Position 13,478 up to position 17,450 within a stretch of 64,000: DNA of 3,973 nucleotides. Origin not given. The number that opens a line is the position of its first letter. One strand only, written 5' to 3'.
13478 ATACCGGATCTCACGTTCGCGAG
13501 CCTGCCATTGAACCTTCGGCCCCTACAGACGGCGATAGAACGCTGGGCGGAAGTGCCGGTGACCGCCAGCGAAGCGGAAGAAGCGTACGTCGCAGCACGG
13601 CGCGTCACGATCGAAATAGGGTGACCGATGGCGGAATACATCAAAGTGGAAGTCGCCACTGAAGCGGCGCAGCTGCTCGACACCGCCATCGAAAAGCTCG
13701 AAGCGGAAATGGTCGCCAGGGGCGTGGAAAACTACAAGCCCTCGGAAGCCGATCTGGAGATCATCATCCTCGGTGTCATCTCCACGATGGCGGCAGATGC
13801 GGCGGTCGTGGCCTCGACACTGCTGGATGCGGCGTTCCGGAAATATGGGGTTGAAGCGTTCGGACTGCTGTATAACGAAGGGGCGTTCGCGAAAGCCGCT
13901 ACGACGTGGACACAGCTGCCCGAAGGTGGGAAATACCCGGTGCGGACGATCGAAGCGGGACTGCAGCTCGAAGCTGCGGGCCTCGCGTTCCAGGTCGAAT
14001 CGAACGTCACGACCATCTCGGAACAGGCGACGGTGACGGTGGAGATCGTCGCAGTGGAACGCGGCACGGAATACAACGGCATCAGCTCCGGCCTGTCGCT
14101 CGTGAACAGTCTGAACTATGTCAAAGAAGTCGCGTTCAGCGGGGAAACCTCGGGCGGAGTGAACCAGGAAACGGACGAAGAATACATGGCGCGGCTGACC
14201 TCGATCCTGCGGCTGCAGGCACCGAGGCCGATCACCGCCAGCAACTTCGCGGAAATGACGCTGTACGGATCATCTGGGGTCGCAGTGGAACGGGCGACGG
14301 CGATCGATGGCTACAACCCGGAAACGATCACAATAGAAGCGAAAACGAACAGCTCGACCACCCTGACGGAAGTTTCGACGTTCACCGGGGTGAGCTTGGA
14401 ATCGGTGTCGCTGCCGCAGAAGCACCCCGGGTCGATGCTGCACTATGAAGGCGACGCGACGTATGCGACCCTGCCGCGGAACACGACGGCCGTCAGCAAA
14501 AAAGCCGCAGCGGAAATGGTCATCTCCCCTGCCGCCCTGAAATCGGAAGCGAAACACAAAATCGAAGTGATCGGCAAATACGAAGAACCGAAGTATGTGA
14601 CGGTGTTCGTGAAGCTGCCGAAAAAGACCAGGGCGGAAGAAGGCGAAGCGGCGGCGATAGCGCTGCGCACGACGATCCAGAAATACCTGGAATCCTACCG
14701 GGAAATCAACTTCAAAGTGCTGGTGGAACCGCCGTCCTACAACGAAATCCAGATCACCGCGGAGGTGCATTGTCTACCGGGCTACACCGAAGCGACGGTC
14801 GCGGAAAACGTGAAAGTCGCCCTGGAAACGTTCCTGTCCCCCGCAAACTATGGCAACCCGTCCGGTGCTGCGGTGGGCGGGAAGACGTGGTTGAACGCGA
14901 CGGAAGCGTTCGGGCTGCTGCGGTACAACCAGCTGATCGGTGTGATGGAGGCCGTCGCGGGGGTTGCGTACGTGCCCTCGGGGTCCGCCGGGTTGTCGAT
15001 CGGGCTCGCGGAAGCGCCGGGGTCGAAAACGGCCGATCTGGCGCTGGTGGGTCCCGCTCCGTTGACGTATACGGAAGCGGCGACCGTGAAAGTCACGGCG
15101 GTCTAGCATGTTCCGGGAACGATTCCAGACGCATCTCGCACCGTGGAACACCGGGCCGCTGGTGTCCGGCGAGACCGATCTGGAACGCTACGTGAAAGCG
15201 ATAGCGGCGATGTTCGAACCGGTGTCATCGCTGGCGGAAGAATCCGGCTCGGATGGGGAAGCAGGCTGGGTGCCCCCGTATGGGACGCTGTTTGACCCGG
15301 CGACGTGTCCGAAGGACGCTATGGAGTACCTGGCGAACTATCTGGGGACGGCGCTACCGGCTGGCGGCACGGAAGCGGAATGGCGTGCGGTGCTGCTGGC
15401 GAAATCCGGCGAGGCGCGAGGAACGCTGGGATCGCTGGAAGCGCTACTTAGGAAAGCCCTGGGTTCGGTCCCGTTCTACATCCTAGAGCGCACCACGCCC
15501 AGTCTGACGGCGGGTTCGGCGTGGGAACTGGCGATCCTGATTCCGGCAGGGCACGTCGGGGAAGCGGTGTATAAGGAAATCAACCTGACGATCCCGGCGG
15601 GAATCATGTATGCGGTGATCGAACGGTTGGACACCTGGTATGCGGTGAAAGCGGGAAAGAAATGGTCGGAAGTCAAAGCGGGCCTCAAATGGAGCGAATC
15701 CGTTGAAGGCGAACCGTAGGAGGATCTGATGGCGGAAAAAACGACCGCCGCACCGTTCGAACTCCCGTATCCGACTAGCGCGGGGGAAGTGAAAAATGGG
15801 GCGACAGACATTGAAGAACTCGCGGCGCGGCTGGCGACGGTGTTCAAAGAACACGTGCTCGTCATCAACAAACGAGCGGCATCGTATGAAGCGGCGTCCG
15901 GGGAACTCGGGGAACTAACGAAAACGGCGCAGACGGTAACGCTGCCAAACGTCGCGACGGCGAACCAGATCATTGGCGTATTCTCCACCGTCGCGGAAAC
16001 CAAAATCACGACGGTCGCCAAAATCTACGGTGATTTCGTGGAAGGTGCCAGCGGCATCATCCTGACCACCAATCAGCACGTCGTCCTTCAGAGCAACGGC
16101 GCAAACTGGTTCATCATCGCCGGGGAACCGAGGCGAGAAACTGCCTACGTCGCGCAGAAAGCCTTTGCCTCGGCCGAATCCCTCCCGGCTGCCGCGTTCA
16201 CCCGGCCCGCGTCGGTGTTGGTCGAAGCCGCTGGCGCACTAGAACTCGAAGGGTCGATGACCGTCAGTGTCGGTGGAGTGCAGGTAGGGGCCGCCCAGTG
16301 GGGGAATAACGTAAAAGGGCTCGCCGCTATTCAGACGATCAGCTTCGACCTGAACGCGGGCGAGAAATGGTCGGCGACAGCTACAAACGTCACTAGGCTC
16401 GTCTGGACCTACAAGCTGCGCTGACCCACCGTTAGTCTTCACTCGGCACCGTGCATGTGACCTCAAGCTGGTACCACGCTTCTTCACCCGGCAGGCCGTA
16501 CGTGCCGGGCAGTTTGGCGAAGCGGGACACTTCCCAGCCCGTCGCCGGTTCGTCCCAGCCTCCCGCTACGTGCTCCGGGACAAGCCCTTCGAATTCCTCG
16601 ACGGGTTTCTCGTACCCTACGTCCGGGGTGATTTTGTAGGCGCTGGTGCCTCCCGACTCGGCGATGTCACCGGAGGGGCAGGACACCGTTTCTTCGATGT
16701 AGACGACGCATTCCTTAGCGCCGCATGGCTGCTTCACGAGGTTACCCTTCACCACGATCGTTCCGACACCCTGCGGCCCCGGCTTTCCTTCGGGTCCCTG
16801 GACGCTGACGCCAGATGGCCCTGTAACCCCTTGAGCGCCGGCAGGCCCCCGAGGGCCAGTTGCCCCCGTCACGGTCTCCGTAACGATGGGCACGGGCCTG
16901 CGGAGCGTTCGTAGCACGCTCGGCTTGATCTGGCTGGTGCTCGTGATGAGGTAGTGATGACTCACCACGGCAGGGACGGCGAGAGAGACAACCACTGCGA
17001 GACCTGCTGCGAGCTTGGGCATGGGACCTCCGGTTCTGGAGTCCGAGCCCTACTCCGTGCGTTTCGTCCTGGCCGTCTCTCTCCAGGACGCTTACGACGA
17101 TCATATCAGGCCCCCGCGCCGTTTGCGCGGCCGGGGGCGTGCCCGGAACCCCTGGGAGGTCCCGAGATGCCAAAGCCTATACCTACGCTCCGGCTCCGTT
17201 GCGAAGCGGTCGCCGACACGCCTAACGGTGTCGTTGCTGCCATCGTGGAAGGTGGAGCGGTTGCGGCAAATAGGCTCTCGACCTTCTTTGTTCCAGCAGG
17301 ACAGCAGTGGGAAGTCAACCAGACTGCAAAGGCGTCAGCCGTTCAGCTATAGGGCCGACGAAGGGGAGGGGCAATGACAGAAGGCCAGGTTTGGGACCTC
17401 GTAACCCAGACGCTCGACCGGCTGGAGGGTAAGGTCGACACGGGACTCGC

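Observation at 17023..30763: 87-nt two-hairpin leader duplicated in front of two unrelated secreted-protein genes (riboswitch-like)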

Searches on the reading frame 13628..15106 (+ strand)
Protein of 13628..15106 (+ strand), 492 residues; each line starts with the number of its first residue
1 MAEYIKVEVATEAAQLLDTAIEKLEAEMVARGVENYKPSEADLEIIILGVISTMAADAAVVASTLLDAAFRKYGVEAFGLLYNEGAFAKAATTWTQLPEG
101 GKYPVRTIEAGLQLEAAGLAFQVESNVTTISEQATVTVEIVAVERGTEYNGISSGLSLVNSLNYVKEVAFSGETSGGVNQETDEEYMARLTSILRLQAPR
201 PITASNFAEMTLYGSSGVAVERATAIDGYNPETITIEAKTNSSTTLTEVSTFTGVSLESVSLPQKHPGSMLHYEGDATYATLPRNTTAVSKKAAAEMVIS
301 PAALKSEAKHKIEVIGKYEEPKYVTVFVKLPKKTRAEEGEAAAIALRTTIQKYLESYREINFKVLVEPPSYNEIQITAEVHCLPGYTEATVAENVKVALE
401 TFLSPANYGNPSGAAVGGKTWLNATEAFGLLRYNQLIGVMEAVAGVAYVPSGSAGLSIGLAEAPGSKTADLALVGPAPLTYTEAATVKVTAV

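Call 13: search_protein_families(library=pfam, proteins=[window:13628-15106:+], max_evalue=0.01)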
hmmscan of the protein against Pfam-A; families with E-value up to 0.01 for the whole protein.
window:13628-15106:+ (492 aa): 1 family
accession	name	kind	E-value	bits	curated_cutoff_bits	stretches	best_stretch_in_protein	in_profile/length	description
PF04865.19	Baseplate_J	-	3.7e-16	59.6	21.1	2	78-195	13-127/255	Baseplate J-like protein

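Call 14: search_protein_families(library=phrogs, proteins=[window:13628-15106:+], max_evalue=0.001)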
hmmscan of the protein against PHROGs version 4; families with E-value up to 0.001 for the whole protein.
window:13628-15106:+ (492 aa): 1 family
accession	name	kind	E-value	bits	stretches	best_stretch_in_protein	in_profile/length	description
phrog_6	-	tail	8.9e-13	48.7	1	19-411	74-352/548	baseplate wedge subunit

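Call 37: find_related_loci(query=window:13628-15106:+, collection=viral_contigs, flank=10000)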
Query window:13628-15106:+ (492 aa) in viral_contigs; peptide patterns used: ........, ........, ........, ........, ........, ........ (x = any residue, [..] = any of these).
7 stretches matched a pattern; 1 encode a relative of the query (tblastn E <= 1e-3); 1 distinct loci.
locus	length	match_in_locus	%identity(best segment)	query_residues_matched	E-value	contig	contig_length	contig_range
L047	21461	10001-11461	52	1-491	2e-150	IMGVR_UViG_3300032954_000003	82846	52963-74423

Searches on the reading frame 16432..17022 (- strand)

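Call 13: search_protein_families(library=pfam, proteins=[window:16432-17022:-], max_evalue=0.01)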
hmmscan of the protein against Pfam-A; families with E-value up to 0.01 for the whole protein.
window:16432-17022:- (196 aa): 1 family
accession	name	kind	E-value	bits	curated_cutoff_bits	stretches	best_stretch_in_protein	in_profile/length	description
PF01391.23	Collagen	-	0.0023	18.1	27.2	1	53-85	7-40/60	Collagen triple helix repeat (20 copies)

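Call 14: search_protein_families(library=phrogs, proteins=[window:16432-17022:-], max_evalue=0.001)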
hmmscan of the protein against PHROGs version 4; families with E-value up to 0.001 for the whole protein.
window:16432-17022:- (196 aa): 10 families
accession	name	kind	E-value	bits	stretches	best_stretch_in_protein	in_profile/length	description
phrog_6320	-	tail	1.9e-06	28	1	52-85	109-143/745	tail fiber protein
phrog_366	-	tail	2.7e-05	24.8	1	51-93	340-381/474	tail fiber protein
phrog_819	-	tail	4.9e-05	22.7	1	52-86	629-667/1024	tail protein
phrog_14726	-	tail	5.4e-05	23.1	1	49-96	182-227/537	tail fiber protein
phrog_10972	-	tail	0.00024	21.7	1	52-85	171-217/343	tail fiber protein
phrog_1658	-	unknown function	0.00045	21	1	49-86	51-89/239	-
phrog_17587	-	tail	0.00045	19.8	1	51-85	379-414/641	tail fiber protein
phrog_5073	-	tail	0.00056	20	1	53-85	282-333/519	tail fiber protein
phrog_34255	-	unknown function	0.00081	18.2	1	49-96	400-451/1044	-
phrog_1806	-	tail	0.00082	19.7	0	52-86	132-234/276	collagen like minor tail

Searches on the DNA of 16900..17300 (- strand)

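Call 7: search_dna_similar(query=window:16900-17300:-, collection=phages, mode=distant, max_rows=40)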
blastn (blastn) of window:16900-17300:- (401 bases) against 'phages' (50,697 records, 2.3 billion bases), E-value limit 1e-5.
No match.

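Call 20: search_rna_families(source=window, start=16950, end=17250, threshold=evalue, max_evalue=10)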
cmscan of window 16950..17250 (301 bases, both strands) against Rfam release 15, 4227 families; matches with E-value up to 10: 4.
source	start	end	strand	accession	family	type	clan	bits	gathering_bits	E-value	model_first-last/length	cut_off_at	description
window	17022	17046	+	RF03289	mir-1205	Gene; miRNA;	-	14.3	75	2.5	1-63/63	no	mir-1205 microRNA precursor family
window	16973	17090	-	RF04288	mir-9201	Gene; miRNA;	CL00147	13.4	95.5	4.7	1-81/81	no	mir-9201 microRNA precursor family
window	17141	17250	+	RF02225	sX6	Gene; sRNA;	-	13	40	0.22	1-239/342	3'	Proteobacterial sRNA sX6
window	16951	16977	+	RF00289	SNORND104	Gene; snRNA; snoRNA; CD-box;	CL00077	11.6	40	5.4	1-70/70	no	Small nucleolar RNA SNORD104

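Call 82: build_rna_model(alignment_id=A2, structure=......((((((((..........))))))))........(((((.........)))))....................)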
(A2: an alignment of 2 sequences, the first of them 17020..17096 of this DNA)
Model R1 built from alignment A2 (2 sequences, 79 columns); structure: as given.
model positions 79; base pairs 13; branch points 1; effective number of sequences 1.3; information 0.716 bits per position. Calibrated on 0.2 Mb of random sequence (short: E-values are rough).
structure used (alignment columns):
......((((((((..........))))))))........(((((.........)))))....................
